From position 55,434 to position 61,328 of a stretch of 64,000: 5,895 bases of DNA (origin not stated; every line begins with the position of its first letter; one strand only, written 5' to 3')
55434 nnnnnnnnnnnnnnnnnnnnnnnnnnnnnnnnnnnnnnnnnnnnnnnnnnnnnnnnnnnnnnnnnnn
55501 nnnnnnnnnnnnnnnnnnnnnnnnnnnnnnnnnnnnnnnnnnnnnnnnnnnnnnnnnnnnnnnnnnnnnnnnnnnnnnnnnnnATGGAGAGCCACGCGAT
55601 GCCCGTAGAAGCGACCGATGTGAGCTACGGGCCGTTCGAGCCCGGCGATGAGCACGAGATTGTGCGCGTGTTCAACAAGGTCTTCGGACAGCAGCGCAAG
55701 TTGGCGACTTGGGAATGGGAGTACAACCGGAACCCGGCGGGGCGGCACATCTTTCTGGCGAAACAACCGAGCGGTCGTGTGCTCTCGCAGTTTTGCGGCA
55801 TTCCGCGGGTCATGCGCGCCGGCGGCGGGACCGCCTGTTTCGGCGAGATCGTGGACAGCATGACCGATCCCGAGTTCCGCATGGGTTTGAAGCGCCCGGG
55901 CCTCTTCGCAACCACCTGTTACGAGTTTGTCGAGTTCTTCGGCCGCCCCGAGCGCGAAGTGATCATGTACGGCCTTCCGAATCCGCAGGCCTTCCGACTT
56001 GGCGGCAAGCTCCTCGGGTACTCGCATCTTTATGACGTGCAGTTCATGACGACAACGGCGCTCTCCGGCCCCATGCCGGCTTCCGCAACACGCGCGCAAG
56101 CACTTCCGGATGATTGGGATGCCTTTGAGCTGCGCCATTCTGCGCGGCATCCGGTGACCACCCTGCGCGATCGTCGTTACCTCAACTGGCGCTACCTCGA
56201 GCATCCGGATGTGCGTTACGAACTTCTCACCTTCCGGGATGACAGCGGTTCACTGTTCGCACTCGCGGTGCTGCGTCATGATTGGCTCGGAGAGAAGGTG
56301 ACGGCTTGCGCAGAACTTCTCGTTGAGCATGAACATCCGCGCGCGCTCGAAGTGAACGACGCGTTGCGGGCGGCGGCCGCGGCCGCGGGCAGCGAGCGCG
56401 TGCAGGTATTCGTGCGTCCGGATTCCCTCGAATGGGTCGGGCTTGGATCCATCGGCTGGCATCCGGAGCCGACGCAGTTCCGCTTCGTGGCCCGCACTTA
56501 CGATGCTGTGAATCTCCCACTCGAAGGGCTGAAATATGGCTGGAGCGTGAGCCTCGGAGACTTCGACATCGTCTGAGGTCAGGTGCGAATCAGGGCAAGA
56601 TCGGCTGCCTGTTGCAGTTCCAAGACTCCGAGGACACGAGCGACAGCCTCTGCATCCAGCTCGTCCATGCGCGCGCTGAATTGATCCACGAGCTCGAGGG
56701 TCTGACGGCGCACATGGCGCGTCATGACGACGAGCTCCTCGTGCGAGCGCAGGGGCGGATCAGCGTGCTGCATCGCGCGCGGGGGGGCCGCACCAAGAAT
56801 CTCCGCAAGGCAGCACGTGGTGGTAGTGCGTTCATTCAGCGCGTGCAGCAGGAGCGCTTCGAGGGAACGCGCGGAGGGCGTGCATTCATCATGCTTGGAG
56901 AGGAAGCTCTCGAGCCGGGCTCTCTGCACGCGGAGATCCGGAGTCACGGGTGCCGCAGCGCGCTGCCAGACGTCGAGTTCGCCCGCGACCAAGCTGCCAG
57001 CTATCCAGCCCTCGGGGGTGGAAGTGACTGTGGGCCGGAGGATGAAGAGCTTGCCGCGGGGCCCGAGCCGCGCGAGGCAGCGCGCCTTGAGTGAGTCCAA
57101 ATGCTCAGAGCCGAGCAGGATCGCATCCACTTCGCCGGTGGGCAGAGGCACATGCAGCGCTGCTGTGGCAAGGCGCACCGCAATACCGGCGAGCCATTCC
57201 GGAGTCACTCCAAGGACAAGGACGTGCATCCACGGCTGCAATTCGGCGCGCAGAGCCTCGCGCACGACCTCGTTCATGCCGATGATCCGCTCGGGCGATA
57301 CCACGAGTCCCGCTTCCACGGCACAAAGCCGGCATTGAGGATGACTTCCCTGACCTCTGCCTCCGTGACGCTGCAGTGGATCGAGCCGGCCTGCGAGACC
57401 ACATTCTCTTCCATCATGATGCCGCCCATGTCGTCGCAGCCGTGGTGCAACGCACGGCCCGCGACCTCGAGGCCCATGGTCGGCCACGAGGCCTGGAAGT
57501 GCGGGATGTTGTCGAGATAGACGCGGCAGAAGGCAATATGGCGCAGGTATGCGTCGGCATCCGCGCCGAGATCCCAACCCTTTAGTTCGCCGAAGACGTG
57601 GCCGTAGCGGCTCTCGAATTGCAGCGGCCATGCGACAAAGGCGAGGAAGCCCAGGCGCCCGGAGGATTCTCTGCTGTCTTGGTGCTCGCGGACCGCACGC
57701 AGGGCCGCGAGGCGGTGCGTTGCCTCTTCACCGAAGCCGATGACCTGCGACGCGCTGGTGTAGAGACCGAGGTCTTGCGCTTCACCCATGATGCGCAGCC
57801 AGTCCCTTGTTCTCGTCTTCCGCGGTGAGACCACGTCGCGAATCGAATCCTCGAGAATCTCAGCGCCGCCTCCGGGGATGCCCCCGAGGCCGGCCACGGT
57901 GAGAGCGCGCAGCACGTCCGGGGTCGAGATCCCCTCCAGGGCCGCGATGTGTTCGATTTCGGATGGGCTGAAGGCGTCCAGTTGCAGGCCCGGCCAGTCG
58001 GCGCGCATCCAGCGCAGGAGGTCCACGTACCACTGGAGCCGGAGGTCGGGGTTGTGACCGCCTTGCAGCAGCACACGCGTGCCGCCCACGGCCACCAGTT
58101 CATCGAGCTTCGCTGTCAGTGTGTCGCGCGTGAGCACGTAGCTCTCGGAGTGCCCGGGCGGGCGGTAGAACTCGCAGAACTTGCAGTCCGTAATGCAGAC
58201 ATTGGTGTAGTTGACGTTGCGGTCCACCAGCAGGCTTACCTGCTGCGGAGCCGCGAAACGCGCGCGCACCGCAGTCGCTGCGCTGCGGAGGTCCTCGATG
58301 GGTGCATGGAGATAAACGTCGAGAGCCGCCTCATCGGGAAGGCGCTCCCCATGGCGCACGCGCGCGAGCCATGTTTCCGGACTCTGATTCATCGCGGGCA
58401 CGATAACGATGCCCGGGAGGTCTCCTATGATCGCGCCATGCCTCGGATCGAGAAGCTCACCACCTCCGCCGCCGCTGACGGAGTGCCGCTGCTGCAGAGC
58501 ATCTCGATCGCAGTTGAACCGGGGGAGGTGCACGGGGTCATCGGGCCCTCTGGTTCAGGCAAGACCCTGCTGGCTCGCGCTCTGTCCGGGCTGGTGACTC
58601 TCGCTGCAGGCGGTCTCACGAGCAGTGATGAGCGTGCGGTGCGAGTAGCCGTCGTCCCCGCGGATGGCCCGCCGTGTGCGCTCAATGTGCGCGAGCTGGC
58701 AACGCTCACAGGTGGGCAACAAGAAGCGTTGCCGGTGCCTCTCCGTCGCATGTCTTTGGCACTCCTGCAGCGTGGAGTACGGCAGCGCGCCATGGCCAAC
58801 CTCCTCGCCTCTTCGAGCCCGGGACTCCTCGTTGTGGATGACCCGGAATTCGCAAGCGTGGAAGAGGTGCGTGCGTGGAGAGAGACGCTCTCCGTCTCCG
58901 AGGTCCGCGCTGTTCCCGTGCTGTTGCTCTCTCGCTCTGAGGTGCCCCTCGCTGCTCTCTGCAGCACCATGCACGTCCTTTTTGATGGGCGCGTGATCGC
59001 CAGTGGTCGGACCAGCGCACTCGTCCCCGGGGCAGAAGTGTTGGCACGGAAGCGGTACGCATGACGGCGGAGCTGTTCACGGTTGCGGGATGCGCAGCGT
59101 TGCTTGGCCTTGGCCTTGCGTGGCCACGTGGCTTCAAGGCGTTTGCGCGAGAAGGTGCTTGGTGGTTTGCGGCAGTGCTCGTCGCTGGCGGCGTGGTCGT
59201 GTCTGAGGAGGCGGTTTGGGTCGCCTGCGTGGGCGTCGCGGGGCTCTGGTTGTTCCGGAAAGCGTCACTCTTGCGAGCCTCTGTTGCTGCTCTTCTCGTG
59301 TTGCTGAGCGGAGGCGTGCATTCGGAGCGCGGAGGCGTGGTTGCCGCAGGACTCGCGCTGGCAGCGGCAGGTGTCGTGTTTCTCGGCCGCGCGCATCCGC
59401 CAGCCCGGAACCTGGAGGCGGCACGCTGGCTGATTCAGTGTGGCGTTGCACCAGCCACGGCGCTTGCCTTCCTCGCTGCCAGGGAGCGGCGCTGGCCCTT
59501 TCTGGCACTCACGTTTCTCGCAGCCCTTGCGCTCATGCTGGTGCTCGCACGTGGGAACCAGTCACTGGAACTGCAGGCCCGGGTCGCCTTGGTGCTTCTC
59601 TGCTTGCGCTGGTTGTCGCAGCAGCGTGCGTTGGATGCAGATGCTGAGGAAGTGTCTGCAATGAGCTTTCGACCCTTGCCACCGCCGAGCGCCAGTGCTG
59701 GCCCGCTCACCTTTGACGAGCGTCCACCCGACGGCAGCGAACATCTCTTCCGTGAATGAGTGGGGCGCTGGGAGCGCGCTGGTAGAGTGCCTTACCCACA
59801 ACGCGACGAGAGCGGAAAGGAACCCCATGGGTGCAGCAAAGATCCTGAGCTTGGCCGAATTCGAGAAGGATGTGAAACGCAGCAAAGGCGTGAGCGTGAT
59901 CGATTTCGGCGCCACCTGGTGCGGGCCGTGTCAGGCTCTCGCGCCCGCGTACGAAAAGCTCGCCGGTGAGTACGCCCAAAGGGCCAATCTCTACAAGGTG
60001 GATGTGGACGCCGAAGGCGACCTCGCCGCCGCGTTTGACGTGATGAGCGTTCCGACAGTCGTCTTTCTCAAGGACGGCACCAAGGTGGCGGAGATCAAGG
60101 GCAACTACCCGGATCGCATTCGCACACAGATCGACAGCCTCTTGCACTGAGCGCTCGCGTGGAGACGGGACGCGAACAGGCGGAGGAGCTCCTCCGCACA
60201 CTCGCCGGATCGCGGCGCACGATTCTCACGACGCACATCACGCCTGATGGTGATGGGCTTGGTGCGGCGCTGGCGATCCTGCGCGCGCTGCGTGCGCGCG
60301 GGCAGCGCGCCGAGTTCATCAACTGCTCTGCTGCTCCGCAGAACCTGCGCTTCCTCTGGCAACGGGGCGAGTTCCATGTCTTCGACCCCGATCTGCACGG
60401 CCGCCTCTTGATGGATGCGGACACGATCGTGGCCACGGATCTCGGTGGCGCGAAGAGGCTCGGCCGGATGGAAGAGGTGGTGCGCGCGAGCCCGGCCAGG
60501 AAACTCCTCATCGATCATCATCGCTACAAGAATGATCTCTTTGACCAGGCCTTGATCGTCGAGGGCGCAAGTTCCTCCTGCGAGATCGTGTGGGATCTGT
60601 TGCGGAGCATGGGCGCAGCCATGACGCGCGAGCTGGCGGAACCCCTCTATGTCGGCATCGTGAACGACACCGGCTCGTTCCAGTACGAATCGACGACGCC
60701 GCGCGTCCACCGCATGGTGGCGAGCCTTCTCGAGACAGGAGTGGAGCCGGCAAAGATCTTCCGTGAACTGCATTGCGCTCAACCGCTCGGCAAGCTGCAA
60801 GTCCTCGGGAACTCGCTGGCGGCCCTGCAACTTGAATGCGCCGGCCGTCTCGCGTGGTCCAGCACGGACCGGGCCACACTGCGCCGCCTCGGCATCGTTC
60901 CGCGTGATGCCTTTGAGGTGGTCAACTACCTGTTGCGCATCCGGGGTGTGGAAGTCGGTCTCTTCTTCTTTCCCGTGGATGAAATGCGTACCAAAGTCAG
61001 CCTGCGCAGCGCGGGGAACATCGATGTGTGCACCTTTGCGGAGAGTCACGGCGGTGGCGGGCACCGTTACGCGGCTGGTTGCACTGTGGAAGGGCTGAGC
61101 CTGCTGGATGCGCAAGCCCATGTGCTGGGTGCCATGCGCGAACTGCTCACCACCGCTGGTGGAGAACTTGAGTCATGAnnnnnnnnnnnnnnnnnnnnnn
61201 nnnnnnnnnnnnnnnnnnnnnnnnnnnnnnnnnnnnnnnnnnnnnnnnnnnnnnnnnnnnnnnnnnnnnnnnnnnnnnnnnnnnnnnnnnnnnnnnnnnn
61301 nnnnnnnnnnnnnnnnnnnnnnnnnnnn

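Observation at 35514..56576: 21-kb envelope-glycan locus joining a Wzm/Wzt exporter pathway to four GT-C-fold membrane transferases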

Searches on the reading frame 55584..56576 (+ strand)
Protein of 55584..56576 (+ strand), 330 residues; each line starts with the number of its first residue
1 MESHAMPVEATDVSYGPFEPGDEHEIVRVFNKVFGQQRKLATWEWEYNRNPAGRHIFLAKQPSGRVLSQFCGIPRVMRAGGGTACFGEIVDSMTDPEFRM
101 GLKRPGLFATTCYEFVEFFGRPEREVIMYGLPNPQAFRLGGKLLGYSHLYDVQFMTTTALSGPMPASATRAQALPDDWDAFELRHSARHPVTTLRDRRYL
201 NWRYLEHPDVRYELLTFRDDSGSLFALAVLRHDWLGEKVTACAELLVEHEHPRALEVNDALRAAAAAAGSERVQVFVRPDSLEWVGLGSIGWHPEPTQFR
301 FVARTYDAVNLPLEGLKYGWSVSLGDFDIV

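Call 5: search_protein_families(library=pfam, proteins=[window:55584-56576:+], max_evalue=0.01)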
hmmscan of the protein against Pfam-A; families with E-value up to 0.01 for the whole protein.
window:55584-56576:+ (330 aa): 1 family
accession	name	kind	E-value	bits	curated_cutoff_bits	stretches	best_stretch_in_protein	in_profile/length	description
PF13527.13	Acetyltransf_9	-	4.8e-05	23.8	25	1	18-99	5-85/127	Acetyltransferase (GNAT) domain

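Call 8: search_protein_families(library=ncbifam, proteins=[window:55584-56576:+], max_evalue=0.001)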
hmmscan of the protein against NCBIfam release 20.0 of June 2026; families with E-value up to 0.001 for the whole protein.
window:55584-56576:+ (330 aa): 0 families

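Call 46: search_solved_structures(query=window:55584-56576:+, max_evalue=1)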
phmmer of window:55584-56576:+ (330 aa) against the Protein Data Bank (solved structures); distinct sequences matched with E-value up to 1: 0.
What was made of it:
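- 55584..56576 (+): O: 330-aa protein with a weak GNAT-type N-terminal match, possibly an acyltransferase. No PDB or NCBIfam match (calls 8, 46).
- Tried and rejected: O also has no PDB or NCBIfam match (calls 8, 46), so it stays 'GNAT-like, weak'.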

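Call 73: search_protein_families(library=pfam, proteins=[window:55584-56576:+], max_evalue=1)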
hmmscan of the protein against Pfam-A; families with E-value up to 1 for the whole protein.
window:55584-56576:+ (330 aa): 1 family
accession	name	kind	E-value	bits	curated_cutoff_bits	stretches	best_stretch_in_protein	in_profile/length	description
PF13527.13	Acetyltransf_9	-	4.8e-05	23.8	25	1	18-99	5-85/127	Acetyltransferase (GNAT) domain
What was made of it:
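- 55584..56576 (+): Acetyltransf_9 23.8 bits against cut-off 25 (calls 5, 73).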

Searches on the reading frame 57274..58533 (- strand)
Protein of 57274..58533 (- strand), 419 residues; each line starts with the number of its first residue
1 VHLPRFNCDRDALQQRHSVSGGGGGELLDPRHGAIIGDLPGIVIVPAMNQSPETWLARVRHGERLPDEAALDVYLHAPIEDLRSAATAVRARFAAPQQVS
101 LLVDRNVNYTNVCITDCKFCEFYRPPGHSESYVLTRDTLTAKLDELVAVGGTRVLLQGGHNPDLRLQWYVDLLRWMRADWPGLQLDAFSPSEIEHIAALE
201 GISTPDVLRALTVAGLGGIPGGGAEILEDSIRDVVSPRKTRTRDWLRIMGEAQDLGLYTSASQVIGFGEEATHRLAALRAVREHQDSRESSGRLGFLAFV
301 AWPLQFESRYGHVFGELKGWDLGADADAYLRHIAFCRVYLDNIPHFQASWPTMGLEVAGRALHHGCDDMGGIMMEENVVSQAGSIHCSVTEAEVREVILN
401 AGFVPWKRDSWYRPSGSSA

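Call 7: search_protein_families(library=pfam, proteins=[window:57274-58533:-], max_evalue=0.001)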
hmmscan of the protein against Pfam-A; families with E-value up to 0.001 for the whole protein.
window:57274-58533:- (419 aa): 2 families
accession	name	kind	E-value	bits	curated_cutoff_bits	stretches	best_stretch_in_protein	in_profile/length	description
PF19288.4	CofH_C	-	1.5e-26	93.1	27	1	295-413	3-117/125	CofH/MqnC C-terminal region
PF04055.27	Radical_SAM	-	3.7e-12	47.2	29.5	1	107-271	1-156/166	Radical SAM superfamily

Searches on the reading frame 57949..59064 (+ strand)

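Call 7: search_protein_families(library=pfam, proteins=[window:57949-59064:+], max_evalue=0.001)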
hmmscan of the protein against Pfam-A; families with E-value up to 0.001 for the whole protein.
window:57949-59064:+ (371 aa): 4 families
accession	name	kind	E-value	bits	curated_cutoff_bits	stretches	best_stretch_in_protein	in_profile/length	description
PF00005.33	ABC_tran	-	1.1e-08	36.2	25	1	182-226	1-45/137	ABC transporter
PF13401.12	AAA_22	-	1e-05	26.3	27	1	197-326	10-120/130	AAA domain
PF13481.12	AAA_25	-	0.00018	21.6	27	1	190-297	31-150/195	AAA domain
PF20703.3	nSTAND1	-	0.00051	20.2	27.1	1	192-300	33-125/379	Novel STAND NTPase 1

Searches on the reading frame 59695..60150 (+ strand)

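Call 59: search_protein_families(library=pfam, proteins=[window:59695-60150:+], max_evalue=0.001)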
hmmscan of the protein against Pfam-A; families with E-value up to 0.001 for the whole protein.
window:59695-60150:+ (151 aa): 4 families
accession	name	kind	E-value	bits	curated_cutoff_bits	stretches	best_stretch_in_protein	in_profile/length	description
PF00085.26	Thioredoxin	-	1e-26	93.4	23.5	1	50-147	4-102/103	Thioredoxin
PF14595.12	Thioredoxin_9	-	1.3e-05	25.5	25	1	56-144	32-123/129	Thioredoxin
PF00578.27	AhpC-TSA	-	2.7e-05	24.5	26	1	64-132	24-95/124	AhpC/TSA family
PF13098.12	Thioredoxin_2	-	3.6e-05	24.5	27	1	66-139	7-96/104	Thioredoxin-like domain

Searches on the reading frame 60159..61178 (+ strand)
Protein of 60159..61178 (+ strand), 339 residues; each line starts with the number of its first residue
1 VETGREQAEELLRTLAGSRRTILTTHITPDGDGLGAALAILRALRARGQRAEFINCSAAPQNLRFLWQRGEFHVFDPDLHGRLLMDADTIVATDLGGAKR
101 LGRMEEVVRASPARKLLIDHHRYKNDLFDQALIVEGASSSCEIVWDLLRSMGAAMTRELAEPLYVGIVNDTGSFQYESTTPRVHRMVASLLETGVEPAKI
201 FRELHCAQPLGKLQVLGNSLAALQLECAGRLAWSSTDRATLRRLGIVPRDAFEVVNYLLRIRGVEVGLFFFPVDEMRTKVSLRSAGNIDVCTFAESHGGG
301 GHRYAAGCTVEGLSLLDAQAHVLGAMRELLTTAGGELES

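Call 7: search_protein_families(library=pfam, proteins=[window:60159-61178:+], max_evalue=0.001)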
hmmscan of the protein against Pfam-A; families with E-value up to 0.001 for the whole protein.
window:60159-61178:+ (339 aa): 2 families
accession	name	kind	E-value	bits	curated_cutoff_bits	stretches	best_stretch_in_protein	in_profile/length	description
PF01368.27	DHH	-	8.2e-14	52.4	28.1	1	22-167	3-125/125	DHH family, N-terminal domain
PF02272.25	DHHA1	-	3.5e-10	40.7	25.9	1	247-317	14-90/102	DHHA1 domain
